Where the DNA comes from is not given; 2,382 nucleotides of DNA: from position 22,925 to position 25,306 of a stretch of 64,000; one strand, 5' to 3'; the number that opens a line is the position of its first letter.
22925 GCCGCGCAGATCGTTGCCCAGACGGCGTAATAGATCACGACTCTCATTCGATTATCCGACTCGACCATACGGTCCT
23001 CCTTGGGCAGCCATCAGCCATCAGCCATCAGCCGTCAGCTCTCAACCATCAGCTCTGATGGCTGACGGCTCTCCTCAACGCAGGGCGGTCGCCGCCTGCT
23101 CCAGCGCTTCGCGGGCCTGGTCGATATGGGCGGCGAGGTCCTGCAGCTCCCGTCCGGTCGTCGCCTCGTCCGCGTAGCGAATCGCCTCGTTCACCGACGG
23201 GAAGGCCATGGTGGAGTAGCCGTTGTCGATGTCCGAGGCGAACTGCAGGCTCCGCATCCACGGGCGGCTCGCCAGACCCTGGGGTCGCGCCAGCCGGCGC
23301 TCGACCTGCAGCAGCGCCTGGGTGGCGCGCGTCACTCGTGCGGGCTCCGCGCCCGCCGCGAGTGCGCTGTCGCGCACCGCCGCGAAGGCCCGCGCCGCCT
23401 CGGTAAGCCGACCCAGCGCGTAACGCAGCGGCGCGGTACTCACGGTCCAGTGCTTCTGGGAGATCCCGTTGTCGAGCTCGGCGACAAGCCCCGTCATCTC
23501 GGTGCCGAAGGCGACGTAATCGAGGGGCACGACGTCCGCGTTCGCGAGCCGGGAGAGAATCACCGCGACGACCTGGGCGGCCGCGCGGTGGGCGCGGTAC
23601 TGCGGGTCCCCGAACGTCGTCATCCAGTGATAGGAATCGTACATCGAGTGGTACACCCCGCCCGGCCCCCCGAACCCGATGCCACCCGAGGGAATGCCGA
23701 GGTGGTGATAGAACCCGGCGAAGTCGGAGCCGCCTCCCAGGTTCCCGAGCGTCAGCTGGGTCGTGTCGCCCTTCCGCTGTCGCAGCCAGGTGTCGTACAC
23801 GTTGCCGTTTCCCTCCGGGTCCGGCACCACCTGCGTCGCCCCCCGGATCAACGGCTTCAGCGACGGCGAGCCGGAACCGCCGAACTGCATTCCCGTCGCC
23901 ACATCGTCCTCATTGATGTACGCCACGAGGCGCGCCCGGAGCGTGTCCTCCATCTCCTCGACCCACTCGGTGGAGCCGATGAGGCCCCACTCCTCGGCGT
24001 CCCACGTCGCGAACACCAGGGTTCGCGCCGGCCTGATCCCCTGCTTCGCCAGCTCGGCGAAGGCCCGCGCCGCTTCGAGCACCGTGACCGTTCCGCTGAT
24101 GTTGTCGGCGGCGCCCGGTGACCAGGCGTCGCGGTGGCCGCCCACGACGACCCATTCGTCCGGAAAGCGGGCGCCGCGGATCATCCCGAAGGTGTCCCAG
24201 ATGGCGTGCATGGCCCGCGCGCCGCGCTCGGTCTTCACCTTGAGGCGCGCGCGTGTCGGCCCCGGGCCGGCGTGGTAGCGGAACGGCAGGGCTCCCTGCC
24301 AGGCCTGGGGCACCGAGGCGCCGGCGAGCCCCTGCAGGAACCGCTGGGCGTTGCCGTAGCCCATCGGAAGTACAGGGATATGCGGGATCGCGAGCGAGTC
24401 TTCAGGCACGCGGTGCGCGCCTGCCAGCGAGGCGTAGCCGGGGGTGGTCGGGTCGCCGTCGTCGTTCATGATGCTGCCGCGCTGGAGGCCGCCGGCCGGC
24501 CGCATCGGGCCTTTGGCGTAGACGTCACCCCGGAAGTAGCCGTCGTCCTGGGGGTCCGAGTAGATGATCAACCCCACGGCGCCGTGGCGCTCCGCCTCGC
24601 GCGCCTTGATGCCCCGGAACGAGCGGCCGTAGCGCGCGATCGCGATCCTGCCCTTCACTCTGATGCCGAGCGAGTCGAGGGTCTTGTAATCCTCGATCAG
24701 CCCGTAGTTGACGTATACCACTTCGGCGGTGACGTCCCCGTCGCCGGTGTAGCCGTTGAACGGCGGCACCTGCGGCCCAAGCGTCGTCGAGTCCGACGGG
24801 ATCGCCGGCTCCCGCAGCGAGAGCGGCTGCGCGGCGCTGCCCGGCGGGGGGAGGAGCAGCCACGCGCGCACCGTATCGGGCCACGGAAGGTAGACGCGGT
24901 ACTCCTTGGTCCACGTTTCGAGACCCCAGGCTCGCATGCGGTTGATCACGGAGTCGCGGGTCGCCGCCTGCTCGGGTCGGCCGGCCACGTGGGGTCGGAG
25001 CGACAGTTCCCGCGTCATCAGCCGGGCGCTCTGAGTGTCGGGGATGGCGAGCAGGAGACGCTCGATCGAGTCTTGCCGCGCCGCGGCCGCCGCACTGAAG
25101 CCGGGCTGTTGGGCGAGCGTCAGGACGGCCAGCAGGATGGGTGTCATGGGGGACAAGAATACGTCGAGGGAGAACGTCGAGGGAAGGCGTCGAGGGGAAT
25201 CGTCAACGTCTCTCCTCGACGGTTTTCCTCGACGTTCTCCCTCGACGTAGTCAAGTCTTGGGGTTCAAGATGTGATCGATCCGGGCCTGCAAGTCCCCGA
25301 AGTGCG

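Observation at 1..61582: A structural class of mirrored tandem-repeat hairpins with at least four unrelated unit sequences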

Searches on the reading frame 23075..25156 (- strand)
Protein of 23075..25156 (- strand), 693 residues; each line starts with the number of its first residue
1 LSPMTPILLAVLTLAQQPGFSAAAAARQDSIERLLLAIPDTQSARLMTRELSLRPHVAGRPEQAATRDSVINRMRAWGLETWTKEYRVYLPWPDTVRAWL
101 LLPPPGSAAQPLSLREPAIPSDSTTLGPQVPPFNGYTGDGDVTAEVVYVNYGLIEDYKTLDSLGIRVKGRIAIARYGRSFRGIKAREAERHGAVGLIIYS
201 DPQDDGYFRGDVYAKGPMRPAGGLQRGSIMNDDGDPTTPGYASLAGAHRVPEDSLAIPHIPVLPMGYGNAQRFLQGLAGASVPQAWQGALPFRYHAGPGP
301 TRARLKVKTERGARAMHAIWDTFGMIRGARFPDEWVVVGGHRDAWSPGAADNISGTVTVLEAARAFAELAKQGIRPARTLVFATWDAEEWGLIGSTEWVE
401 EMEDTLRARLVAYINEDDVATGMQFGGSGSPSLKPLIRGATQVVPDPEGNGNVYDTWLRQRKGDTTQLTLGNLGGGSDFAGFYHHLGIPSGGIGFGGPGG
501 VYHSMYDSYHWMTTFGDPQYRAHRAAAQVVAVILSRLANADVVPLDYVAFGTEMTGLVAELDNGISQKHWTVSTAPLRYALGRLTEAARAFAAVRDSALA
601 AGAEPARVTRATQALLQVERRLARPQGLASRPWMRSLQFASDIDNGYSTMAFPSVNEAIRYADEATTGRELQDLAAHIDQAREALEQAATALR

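Call 17: search_protein_families(library=pfam, proteins=[window:23075-25156:-])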
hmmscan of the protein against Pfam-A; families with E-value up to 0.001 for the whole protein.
window:23075-25156:- (693 aa): 5 families
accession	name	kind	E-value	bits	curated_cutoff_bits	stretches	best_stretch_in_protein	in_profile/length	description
PF04389.22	Peptidase_M28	-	6.6e-21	75.4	21.3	1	325-510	5-175/193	Peptidase family M28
PF04253.20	TFR_dimer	-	7.4e-15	55.4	27.1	1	573-685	2-120/121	Transferrin receptor-like dimerisation domain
PF01546.33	Peptidase_M20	-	5.5e-09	36.7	24.6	1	345-509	29-187/206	Peptidase family M20/M25/M40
PF02225.27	PA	-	1.1e-08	35.6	23.9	1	142-227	1-90/95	PA domain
PF05450.20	Nicastrin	-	2.3e-08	34.3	25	1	345-408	18-80/218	Nicastrin large lobe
